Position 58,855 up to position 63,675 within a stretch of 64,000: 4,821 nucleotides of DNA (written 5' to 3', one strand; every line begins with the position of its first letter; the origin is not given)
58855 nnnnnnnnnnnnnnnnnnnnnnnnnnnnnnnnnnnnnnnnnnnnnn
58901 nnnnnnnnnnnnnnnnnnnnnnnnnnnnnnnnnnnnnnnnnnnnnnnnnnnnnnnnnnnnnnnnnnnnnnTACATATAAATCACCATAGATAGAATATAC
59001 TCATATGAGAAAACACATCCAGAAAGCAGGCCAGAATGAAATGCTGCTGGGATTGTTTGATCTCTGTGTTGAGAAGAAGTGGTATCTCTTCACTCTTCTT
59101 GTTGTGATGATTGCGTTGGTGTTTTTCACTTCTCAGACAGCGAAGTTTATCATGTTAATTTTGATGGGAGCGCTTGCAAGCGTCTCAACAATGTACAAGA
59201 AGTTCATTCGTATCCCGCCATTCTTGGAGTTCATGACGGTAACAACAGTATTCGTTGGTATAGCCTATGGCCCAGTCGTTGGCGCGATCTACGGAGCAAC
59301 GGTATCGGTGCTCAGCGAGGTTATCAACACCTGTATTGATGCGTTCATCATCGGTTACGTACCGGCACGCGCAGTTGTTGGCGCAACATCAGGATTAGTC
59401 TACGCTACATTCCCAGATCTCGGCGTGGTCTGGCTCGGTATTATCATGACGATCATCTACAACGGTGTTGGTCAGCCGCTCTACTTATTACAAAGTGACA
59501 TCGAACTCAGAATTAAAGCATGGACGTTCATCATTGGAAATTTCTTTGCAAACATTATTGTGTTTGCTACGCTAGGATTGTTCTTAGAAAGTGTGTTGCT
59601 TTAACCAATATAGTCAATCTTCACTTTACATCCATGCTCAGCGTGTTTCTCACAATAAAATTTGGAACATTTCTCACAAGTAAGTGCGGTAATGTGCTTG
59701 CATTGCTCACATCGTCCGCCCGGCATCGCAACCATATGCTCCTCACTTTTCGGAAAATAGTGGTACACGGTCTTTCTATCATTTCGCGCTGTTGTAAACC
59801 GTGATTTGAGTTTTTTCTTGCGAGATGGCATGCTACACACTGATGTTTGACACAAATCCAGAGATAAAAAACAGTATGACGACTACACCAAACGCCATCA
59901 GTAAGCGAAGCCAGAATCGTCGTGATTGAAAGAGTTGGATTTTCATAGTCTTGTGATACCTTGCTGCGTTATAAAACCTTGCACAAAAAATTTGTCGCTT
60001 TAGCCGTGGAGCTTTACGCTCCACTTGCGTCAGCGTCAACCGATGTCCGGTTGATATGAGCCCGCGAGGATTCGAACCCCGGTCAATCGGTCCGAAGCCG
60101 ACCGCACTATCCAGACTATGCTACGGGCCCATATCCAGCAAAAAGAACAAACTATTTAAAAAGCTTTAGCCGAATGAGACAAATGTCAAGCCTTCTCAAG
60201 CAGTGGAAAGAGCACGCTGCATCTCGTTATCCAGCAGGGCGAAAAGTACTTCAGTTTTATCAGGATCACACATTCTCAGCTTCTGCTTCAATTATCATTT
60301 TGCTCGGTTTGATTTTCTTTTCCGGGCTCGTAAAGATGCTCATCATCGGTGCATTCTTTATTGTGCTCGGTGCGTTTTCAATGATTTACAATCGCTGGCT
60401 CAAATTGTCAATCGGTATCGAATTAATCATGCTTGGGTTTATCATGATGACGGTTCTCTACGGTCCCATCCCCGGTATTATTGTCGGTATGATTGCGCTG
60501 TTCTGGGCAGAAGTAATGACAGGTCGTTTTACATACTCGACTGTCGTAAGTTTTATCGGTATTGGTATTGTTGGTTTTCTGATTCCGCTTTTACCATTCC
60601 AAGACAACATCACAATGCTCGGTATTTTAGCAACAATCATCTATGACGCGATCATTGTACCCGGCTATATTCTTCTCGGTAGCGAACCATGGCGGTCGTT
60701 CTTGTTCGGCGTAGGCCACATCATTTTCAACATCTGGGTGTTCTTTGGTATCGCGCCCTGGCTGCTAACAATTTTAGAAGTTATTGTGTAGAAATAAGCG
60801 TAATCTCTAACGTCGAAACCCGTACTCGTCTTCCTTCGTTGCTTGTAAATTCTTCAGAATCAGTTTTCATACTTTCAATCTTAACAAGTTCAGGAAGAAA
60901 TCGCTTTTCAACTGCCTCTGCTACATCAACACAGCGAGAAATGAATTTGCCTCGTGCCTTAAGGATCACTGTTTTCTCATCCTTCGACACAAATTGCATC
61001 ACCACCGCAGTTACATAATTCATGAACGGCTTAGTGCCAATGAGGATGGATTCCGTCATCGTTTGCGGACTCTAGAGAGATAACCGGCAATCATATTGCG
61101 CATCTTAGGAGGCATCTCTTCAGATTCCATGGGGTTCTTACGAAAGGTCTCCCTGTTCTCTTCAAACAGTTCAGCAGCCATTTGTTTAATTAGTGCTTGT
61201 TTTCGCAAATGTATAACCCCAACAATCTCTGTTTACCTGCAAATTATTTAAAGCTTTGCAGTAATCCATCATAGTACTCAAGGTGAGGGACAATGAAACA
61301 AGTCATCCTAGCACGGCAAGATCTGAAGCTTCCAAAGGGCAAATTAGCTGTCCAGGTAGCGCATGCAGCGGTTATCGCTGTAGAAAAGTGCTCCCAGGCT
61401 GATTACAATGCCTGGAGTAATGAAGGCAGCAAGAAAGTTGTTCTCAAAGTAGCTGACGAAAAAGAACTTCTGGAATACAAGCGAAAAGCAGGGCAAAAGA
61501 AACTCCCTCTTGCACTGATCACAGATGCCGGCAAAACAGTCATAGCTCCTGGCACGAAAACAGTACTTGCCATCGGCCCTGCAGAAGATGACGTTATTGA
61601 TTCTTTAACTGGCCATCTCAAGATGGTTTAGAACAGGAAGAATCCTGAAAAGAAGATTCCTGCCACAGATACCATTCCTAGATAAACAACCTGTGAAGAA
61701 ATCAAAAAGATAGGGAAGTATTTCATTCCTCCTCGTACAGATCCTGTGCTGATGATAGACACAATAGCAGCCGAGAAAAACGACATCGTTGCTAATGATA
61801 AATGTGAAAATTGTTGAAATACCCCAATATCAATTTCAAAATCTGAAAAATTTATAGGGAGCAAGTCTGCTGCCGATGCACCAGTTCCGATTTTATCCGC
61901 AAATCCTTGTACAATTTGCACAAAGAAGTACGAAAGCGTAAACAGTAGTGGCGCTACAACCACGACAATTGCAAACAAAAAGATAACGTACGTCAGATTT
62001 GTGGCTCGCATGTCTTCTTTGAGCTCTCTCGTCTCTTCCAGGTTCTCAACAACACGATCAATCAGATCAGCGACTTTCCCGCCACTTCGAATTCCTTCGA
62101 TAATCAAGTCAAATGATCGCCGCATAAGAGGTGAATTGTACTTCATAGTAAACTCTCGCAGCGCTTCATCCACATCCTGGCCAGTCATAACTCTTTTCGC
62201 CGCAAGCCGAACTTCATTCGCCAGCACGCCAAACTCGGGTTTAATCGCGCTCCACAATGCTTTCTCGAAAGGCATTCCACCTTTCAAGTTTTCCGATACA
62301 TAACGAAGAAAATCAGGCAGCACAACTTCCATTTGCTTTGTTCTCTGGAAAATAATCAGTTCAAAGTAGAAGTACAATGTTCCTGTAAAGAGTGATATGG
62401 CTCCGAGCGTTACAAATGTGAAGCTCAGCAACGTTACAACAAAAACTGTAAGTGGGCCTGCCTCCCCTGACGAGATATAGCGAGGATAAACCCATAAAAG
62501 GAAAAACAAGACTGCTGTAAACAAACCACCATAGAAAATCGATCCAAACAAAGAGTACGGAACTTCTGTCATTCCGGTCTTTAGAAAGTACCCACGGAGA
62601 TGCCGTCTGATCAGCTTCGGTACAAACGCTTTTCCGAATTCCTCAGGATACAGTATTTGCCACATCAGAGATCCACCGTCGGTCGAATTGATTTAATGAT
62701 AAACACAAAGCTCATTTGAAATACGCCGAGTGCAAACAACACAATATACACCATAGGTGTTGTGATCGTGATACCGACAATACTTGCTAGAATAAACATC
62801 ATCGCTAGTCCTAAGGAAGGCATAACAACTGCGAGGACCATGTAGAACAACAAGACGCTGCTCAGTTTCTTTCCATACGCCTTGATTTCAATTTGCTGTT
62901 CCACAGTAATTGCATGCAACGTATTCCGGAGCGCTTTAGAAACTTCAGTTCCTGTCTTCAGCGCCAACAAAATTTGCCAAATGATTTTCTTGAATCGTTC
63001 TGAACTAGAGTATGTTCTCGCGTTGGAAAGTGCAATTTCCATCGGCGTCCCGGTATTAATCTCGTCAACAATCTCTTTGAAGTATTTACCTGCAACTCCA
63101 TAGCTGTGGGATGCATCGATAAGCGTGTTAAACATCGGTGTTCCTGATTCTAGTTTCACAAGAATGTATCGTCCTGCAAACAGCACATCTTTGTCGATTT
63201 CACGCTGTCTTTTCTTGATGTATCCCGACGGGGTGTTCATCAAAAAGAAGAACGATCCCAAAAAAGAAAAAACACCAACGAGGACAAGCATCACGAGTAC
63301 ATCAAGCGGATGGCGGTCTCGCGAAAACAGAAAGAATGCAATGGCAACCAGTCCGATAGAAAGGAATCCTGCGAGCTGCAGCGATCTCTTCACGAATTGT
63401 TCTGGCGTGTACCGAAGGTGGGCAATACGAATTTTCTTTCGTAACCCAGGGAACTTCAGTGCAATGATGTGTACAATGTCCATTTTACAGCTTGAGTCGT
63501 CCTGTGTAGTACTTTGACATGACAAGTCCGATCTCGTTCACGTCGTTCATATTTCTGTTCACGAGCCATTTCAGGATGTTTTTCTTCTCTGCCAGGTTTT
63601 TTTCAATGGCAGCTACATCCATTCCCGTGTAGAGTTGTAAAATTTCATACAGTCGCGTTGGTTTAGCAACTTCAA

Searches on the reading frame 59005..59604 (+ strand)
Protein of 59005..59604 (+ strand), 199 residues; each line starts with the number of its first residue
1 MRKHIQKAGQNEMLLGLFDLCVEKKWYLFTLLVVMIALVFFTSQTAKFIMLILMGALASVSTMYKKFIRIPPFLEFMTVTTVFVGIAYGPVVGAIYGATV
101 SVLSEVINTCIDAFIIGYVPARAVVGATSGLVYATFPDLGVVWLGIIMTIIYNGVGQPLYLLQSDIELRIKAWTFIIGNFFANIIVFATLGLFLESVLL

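Call 38: search_protein_families(library=pfam, proteins=[window:59005-59604:+], max_evalue=0.001)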
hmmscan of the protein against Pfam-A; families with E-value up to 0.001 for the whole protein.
window:59005-59604:+ (199 aa): 1 family
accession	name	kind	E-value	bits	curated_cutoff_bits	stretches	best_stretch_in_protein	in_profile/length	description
PF12822.12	ECF_trnsprt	-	3.9e-06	27.4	30.7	1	51-182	3-152/169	ECF transporter, substrate-specific component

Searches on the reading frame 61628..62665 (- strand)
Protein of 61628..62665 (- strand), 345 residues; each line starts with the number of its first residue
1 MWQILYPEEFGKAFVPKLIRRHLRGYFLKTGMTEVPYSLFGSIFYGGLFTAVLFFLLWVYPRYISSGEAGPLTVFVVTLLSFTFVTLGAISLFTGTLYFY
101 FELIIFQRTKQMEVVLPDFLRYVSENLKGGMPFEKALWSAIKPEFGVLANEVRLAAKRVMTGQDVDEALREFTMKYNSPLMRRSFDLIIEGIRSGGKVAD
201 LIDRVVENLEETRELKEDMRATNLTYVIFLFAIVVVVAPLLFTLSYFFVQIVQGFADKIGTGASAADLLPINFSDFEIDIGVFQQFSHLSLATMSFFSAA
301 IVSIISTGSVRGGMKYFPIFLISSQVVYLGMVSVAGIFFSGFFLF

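Call 38: search_protein_families(library=pfam, proteins=[window:61628-62665:-], max_evalue=0.001)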
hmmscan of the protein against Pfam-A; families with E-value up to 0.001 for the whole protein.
window:61628-62665:- (345 aa): 1 family
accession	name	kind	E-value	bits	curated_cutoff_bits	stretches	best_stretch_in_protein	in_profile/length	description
PF00482.28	T2SSF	-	5.7e-18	65.5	25.2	1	119-242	1-121/125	Type II secretion system (T2SS), protein F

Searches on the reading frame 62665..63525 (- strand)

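Call 38: search_protein_families(library=pfam, proteins=[window:62665-63525:-], max_evalue=0.001)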
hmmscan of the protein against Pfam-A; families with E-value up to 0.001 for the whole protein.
window:62665-63525:- (286 aa): 1 family
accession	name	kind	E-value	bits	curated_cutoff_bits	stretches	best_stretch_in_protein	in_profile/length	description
PF00482.28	T2SSF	-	7.3e-10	39.3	25.2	1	121-239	5-121/125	Type II secretion system (T2SS), protein F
